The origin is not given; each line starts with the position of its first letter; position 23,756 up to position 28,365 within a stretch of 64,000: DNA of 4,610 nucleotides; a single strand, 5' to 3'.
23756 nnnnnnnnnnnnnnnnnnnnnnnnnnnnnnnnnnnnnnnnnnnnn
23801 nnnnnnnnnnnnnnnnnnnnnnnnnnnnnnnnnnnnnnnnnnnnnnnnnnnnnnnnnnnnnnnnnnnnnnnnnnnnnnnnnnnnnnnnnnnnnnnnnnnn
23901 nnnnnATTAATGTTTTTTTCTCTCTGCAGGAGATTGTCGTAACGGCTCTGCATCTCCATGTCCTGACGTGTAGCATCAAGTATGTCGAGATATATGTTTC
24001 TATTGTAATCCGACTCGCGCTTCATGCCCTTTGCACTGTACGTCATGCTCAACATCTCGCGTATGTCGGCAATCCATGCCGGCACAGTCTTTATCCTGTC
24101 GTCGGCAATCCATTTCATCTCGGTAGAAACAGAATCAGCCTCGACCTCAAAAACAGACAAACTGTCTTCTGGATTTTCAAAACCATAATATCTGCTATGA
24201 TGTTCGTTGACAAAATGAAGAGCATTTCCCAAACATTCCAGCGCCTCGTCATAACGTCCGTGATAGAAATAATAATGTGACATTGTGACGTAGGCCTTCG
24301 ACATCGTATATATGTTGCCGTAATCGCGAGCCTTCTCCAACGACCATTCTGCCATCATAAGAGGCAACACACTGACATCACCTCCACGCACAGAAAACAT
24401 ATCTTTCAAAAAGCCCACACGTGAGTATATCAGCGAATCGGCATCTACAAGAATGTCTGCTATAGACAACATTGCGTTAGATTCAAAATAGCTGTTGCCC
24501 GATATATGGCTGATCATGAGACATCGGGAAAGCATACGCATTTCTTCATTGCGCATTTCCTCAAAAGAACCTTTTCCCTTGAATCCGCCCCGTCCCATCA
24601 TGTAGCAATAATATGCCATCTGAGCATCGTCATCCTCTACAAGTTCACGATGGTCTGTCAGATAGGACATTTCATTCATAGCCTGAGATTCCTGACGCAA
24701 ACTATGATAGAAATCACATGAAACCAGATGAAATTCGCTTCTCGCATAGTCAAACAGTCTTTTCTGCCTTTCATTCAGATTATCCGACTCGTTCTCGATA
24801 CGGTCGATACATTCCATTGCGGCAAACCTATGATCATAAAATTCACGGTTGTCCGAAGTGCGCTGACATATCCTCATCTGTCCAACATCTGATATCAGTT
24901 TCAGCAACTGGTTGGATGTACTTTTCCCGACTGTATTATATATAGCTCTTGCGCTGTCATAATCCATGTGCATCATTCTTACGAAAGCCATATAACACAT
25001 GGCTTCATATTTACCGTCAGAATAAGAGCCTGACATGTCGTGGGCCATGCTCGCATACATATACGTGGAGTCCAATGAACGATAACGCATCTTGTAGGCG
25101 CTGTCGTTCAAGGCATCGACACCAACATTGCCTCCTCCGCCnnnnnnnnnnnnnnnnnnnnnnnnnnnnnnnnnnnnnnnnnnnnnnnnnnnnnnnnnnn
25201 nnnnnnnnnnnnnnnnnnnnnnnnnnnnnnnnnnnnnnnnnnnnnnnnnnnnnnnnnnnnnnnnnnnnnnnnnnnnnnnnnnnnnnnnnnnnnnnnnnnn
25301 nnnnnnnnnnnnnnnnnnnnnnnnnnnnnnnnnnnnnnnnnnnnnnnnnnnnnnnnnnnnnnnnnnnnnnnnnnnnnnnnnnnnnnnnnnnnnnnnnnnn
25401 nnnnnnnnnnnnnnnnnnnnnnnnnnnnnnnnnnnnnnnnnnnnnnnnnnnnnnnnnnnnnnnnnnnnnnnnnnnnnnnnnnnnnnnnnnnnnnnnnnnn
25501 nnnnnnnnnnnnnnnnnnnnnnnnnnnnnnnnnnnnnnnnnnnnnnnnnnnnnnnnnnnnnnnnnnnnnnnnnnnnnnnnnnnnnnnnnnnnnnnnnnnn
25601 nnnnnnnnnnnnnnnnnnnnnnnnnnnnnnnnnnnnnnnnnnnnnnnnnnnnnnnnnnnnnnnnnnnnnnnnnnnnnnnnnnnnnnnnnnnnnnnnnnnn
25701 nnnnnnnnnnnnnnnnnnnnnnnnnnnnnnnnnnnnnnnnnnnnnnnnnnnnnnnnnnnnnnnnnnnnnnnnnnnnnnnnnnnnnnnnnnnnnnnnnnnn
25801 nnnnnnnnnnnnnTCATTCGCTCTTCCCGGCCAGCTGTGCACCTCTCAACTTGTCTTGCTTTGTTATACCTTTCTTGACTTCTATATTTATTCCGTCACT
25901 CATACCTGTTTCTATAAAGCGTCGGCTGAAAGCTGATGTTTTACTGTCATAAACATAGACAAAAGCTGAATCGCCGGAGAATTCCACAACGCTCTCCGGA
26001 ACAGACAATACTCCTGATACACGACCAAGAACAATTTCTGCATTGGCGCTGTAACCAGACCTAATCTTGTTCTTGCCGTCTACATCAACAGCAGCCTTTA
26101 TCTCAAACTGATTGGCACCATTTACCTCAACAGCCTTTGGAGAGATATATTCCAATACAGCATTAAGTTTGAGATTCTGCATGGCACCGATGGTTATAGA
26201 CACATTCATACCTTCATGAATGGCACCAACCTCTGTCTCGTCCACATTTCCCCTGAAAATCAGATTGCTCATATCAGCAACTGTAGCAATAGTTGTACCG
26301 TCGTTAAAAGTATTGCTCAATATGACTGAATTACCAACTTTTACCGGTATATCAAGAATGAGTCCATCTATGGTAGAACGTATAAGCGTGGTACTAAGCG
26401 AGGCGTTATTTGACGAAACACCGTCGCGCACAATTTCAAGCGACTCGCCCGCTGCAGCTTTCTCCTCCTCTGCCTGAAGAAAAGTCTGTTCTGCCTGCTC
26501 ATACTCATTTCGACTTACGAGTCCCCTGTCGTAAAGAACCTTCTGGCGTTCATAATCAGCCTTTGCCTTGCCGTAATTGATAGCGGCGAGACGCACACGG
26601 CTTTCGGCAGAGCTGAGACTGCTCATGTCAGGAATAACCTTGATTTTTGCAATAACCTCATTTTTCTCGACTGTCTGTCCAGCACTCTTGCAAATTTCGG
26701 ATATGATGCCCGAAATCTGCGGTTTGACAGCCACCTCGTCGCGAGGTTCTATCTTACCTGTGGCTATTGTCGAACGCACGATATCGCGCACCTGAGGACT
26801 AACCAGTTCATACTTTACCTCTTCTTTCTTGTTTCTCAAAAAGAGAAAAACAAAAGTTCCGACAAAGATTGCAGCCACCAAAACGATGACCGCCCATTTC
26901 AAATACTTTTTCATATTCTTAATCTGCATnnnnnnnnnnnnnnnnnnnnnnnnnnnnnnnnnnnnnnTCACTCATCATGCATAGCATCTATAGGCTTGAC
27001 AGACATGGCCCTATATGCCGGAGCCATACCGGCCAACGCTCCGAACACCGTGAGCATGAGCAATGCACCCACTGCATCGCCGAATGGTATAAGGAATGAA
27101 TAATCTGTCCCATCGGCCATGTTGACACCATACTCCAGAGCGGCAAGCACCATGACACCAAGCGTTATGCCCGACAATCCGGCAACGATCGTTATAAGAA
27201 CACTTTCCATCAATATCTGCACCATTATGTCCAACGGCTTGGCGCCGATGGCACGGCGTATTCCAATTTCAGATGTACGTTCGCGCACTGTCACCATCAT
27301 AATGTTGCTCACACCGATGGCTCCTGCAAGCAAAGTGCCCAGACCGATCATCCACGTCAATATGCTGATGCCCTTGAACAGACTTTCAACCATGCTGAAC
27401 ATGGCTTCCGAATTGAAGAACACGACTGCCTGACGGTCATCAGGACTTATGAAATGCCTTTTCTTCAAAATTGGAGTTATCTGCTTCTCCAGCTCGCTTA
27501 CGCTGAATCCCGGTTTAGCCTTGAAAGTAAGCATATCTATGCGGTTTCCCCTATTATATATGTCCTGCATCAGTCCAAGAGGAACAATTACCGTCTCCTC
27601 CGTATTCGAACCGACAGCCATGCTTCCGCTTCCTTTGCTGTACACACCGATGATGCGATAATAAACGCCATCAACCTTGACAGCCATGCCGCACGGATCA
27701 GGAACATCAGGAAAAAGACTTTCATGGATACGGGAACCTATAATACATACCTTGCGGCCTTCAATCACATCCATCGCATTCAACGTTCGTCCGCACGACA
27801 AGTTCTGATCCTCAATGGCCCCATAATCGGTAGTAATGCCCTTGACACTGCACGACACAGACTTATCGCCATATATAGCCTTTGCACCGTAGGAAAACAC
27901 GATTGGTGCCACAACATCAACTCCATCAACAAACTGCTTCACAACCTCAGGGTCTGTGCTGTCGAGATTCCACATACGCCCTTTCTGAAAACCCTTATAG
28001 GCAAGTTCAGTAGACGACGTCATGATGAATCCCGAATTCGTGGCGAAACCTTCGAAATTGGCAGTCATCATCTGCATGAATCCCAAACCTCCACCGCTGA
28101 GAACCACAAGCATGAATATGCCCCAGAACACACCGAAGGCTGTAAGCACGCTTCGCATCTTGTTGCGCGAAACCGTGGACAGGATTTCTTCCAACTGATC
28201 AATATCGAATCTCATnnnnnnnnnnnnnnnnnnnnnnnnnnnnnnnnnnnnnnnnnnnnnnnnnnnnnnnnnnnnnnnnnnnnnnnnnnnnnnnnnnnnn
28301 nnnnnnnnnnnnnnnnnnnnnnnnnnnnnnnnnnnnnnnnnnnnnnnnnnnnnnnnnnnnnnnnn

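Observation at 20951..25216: Two paralogous sensor kinases fused in one 1421-aa reading frame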

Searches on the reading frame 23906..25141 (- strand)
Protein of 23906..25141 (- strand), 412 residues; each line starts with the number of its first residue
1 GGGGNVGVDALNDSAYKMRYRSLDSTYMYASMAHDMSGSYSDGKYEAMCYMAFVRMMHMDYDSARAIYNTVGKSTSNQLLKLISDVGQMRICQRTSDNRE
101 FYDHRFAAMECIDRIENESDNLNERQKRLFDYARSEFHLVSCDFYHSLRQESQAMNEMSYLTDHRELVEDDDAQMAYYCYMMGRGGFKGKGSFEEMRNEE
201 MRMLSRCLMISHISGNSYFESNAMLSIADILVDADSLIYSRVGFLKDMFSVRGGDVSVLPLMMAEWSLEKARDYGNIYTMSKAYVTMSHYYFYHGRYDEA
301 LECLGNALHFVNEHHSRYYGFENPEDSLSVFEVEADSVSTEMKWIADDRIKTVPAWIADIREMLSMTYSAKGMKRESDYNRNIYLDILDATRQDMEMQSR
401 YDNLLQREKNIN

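Call 64: predict_structure(alignment_id=A6)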
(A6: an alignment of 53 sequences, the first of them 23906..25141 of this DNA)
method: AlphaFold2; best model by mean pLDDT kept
length: 412 residues; sequences in the alignment: 53
mean_pLDDT: 92.5   pTM: 0.91
mean pLDDT of the five models: 92.5, 92.3, 91.8, 90.7, 90.6
residues with pLDDT >= 90: 326; 70-90: 70; 50-70: 13; < 50: 3
segments of 3 or more residues with pLDDT < 50: 1-3
pLDDT, mean of each block of 10 residues (from residue 1): 74 98 98 96 98 98 98 97 98 95 97 96 96 98 93 94 96 97 80 85 95 97 96 72 82 78 97 97 98 97 98 94 85 86 93 95 98 97 94 81 84 79
secondary structure, 60 per line:
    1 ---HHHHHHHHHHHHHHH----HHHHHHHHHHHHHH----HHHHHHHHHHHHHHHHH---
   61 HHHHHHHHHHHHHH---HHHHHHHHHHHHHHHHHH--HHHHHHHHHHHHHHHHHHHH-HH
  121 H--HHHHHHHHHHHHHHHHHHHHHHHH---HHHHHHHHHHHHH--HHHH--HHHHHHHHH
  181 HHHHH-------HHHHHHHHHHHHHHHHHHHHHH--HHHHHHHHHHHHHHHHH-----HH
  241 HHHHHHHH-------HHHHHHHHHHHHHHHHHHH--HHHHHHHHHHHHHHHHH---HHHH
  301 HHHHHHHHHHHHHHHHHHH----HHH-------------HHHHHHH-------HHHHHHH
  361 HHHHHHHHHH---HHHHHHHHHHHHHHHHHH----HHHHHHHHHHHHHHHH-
elements in order: H4-18 H23-36 H41-57 H61-74 H78-95 H98-117 H124-147 H151-163 H166-169 H172-185 H193-214 H217-233 H239-248 H256-274 H277-293 H297-319 H340-346 H354-370 H374-391 H396-411

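Call 66: fold_search(model_id=the predicted structure, library=pdb)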
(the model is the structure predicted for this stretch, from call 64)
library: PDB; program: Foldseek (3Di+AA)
matches with E <= 10: 1083; with E <= 0.001: 28
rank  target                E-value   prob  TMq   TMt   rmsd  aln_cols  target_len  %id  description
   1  4wne_A                3.4e-05  1.00  0.41  0.48   8.7       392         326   10  Crystal structure of the TPR domain of LGN in complex with Frmpd4/Preso1 at 2.0 Angstrom resolution (released 2015-09-16)
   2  4wng_A                8.5e-05  1.00  0.41  0.48   8.5       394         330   10  Crystal structure of the TPR domain of LGN in complex with Frmpd4/Preso1 at 2.1 Angstrom resolution (released 2015-09-16)
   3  8rsv_A                1.1e-04  1.00  0.51  0.56   8.2       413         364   10  Rap from bacteriophage Phi3T in presence of pheromone RRGHTAS (released 2024-07-24)
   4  4g2v_A                1.5e-04  1.00  0.40  0.47   8.8       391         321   10  Structure complex of LGN binding with FRMPD1 (released 2013-01-23)
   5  8rsu_A                1.7e-04  1.00  0.50  0.56   8.4       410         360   10  Rap from bacteriophage Phi3T in presence of pheromone RRGHTA (released 2024-07-24)
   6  3ro2_A                1.7e-04  1.00  0.42  0.49   8.5       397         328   11  Structures of the LGN/NuMA complex (released 2012-03-07)
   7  8pkp_O                1.9e-04  1.00  0.59  0.37   4.9       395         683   11  Cryo-EM structure of the apo Anaphase-promoting complex/cyclosome (APC/C) at 3.2 Angstrom resolution (released 2023-07-19)
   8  6hc2_S                1.9e-04  1.00  0.38  0.42  10.5       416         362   10  Crystal structure of NuMA/LGN hetero-hexamers (released 2019-05-29)
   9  6hc2_A                2.1e-04  1.00  0.38  0.42  10.9       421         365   10  Crystal structure of NuMA/LGN hetero-hexamers (released 2019-05-29)
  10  5a7d_D                2.2e-04  1.00  0.35  0.39  11.6       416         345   10  Tetrameric assembly of LGN with Inscuteable (released 2016-08-03)
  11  3q15_A                2.8e-04  1.00  0.42  0.46  13.5       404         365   14  Crystal Structure of RapH complexed with Spo0F (released 2011-02-23)
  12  3sf4_C                2.9e-04  1.00  0.35  0.40  11.6       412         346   10  Crystal structure of the complex between the conserved cell polarity proteins Inscuteable and LGN (released 2011-11-23)
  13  6hc2_C                3.3e-04  1.00  0.39  0.42  10.3       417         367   10  Crystal structure of NuMA/LGN hetero-hexamers (released 2019-05-29)
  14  6hc2_E                3.6e-04  1.00  0.39  0.42  10.6       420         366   10  Crystal structure of NuMA/LGN hetero-hexamers (released 2019-05-29)
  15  5a7d_B                3.6e-04  1.00  0.35  0.39  10.5       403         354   10  Tetrameric assembly of LGN with Inscuteable (released 2016-08-03)
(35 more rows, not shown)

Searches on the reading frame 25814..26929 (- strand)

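Call 16: search_protein_families(library=pfam, proteins=[window:25814-26929:-], max_evalue=0.001)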
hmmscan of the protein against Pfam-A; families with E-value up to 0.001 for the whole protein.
window:25814-26929:- (371 aa): 2 families
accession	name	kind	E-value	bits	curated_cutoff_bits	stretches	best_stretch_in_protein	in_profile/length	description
PF13437.12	HlyD_3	-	1.1e-12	49.1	22.2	1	183-290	2-104/106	HlyD family secretion protein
PF16576.10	HlyD_D23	-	1.1e-11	44.9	30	1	60-266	14-188/214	Barrel-sandwich domain of CusB or HlyD membrane-fusion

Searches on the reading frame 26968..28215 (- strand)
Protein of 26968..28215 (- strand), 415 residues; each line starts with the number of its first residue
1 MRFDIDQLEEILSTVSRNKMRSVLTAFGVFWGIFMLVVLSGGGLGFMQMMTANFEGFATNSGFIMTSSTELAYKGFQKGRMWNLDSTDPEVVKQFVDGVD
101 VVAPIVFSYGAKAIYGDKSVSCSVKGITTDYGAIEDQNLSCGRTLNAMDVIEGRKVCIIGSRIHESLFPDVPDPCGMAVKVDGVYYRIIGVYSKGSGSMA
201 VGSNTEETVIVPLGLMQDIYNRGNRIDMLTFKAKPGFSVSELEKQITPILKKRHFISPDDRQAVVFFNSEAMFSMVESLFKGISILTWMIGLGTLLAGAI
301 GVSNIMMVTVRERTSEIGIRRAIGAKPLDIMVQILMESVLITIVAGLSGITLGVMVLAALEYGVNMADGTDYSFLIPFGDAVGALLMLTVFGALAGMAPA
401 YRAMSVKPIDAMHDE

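Call 16: search_protein_families(library=pfam, proteins=[window:26968-28215:-], max_evalue=0.001)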
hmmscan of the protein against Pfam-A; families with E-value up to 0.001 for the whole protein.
window:26968-28215:- (415 aa): 2 families
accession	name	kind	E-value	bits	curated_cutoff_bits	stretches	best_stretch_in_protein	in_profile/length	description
PF12704.14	MacB_PCD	-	4e-29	102.8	27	1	22-248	1-206/207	MacB-like periplasmic core domain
PF02687.27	FtsX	-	2.5e-19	69.9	25.5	1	289-407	2-119/120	FtsX-like permease C-terminal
